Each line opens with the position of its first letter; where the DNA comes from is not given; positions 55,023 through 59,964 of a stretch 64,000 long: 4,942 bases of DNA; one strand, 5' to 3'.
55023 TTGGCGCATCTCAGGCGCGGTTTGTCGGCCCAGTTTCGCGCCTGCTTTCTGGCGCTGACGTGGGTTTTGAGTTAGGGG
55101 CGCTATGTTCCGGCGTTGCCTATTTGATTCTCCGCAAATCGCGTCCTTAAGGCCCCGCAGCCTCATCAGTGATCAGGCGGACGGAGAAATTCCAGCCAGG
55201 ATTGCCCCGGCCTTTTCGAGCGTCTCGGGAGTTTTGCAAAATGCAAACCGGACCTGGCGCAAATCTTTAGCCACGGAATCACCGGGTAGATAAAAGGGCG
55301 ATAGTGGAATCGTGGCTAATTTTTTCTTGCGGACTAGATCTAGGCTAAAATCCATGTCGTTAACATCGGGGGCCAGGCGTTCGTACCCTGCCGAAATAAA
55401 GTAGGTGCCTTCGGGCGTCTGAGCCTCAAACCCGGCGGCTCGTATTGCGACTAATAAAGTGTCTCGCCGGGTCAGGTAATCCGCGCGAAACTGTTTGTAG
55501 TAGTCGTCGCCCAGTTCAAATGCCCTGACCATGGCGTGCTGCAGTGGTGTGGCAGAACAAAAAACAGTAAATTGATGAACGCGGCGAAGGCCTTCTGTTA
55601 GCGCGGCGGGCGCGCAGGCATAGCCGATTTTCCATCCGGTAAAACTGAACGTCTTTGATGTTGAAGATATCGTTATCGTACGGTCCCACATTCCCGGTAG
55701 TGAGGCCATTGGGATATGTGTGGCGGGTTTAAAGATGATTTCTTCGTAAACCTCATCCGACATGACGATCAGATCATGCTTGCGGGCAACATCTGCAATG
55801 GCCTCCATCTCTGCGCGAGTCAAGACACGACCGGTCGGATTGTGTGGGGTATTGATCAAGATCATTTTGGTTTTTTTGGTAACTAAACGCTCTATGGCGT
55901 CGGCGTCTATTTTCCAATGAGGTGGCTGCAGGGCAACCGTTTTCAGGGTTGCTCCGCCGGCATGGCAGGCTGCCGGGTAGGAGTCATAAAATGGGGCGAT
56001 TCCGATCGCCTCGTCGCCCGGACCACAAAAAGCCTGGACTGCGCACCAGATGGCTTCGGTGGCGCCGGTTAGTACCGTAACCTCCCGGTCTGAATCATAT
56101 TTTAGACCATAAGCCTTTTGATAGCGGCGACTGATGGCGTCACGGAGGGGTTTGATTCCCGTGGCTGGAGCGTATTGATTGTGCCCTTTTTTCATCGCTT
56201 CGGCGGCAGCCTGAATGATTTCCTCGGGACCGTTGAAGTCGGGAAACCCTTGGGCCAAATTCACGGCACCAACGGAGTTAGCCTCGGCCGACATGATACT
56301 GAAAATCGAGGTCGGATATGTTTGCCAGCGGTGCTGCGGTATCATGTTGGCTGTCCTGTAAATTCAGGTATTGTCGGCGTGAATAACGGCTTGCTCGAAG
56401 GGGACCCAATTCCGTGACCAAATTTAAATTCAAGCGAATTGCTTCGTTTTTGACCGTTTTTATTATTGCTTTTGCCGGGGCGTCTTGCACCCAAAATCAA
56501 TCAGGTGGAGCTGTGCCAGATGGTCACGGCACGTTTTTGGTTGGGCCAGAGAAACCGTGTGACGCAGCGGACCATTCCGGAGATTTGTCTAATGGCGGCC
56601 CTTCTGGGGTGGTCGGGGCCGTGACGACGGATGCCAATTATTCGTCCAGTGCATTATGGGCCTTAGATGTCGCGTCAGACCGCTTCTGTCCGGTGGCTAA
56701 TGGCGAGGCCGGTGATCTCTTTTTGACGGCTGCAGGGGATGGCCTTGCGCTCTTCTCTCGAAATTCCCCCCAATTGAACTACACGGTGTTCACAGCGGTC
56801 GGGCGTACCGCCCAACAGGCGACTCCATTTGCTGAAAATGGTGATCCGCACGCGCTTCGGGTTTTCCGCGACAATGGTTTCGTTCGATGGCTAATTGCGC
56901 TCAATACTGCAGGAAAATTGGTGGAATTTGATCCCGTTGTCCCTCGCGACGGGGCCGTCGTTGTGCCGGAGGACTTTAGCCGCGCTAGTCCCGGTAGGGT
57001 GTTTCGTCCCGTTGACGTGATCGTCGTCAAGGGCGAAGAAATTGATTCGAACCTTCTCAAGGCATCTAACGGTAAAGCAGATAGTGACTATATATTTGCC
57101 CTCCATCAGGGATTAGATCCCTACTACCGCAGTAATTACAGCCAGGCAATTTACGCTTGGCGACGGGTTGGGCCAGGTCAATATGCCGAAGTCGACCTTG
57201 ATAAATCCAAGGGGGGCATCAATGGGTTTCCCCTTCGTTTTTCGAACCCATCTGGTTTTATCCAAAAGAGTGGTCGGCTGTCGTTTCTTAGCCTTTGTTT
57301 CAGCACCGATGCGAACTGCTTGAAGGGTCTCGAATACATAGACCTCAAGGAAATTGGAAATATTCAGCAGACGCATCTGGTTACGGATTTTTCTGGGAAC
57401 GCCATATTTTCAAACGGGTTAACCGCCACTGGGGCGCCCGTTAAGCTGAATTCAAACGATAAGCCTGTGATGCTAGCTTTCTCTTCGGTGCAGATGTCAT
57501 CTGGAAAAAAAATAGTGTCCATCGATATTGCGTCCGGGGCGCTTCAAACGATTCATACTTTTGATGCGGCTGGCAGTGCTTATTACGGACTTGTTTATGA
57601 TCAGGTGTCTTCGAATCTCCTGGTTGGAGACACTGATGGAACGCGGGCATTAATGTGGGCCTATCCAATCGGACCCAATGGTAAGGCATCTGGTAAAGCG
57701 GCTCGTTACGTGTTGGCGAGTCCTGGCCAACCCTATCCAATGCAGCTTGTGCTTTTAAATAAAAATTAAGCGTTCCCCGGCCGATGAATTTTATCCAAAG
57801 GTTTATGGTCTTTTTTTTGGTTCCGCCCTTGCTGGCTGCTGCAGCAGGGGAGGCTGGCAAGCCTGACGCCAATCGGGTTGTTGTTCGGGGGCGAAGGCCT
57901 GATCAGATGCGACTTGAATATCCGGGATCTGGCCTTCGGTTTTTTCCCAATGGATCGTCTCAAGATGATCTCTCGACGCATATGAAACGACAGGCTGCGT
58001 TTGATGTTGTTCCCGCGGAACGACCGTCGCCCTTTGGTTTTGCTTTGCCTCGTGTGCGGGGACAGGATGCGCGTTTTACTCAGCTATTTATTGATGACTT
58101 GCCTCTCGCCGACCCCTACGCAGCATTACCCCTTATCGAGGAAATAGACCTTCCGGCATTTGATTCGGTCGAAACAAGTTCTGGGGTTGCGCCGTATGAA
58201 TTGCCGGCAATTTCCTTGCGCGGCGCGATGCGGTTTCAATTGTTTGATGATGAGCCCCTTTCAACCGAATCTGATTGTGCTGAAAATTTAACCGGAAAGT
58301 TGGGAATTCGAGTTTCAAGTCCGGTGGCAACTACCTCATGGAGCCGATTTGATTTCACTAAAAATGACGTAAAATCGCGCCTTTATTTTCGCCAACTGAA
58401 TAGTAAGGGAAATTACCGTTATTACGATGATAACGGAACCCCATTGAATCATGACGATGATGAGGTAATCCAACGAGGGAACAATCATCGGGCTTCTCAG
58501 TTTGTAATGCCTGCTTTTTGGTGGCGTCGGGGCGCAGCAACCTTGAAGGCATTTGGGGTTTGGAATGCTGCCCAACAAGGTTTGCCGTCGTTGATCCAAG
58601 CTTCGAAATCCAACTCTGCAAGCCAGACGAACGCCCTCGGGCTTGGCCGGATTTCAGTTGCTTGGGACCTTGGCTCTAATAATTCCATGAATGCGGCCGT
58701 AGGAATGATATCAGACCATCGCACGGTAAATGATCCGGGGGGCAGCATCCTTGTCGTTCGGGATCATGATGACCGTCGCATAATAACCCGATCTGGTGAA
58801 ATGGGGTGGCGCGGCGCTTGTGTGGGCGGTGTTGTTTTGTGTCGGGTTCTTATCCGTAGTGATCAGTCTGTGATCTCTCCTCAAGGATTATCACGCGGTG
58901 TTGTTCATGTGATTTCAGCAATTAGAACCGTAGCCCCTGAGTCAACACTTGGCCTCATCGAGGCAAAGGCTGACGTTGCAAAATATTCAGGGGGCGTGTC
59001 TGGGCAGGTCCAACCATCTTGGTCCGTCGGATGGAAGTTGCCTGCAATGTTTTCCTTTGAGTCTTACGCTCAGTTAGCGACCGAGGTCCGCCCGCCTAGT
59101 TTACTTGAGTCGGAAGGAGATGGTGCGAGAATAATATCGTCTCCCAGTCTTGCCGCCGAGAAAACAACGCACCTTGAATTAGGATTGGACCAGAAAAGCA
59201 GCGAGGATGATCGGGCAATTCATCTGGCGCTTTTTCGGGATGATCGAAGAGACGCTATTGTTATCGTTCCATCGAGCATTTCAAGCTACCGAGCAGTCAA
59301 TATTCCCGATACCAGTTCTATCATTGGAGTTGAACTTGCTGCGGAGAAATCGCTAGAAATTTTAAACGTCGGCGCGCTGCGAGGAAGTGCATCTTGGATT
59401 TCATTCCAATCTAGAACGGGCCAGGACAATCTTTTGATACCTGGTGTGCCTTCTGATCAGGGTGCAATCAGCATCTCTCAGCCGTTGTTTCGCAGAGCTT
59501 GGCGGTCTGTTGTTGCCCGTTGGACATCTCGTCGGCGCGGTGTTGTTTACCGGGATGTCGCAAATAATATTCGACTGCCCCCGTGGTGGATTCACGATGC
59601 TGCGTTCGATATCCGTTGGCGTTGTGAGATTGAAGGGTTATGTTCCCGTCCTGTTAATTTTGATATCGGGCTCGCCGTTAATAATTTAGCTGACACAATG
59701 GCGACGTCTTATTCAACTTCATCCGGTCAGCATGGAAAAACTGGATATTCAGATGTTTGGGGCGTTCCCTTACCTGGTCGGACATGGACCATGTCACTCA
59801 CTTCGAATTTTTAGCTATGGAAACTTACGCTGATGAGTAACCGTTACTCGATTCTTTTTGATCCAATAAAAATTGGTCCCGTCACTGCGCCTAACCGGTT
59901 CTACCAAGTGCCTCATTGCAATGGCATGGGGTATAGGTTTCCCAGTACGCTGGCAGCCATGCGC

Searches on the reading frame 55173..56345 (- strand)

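Call 62: search_protein_families(library=pfam, proteins=[window:55173-56345:-], max_evalue=0.001)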
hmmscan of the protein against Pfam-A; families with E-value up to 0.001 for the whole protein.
window:55173-56345:- (390 aa): 5 families
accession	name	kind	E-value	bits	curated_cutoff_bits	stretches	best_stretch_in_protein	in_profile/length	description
PF00155.27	Aminotran_1_2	-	7.1e-63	213.4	19.7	1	28-379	4-357/361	Aminotransferase class I and II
PF01041.23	DegT_DnrJ_EryC1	-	1.3e-08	34.9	19.8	1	86-197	39-145/360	DegT/DnrJ/EryC1/StrS aminotransferase family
PF01212.27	Beta_elim_lyase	-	1e-07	32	27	1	41-197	12-168/288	Beta-eliminating lyase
PF01053.26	Cys_Met_Meta_PP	-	3.7e-07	29.5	27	1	94-200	75-176/381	Cys/Met metabolism PLP-dependent enzyme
PF00266.25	Aminotran_5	-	3.6e-06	26.6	21.5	1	81-198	56-176/371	Aminotransferase class-V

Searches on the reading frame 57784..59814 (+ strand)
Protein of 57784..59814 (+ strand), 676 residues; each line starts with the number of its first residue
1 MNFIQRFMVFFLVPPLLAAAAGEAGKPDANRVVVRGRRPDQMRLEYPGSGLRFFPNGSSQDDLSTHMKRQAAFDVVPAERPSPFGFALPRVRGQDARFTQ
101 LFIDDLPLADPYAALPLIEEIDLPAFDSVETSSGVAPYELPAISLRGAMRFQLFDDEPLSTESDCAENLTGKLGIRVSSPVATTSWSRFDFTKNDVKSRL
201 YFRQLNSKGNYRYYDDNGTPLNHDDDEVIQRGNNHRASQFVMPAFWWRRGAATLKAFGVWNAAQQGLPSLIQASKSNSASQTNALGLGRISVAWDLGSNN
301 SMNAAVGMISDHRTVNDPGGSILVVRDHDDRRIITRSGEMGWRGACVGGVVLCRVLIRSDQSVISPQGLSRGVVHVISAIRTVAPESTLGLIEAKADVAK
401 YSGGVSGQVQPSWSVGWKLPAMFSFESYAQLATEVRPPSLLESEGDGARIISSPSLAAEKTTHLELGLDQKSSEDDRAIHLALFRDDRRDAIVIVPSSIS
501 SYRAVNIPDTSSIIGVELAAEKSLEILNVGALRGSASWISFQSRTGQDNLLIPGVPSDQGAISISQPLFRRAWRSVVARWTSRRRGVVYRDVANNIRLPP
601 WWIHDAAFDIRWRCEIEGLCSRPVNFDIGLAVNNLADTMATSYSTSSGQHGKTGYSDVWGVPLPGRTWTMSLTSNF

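Call 62: search_protein_families(library=pfam, proteins=[window:57784-59814:+], max_evalue=0.001)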
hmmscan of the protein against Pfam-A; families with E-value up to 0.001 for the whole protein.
window:57784-59814:+ (676 aa): 1 family
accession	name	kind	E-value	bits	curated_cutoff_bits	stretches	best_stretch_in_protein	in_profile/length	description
PF00593.30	TonB_dep_Rec_b-barrel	-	2.9e-21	77.3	27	1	407-635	215-436/436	TonB dependent receptor-like, beta-barrel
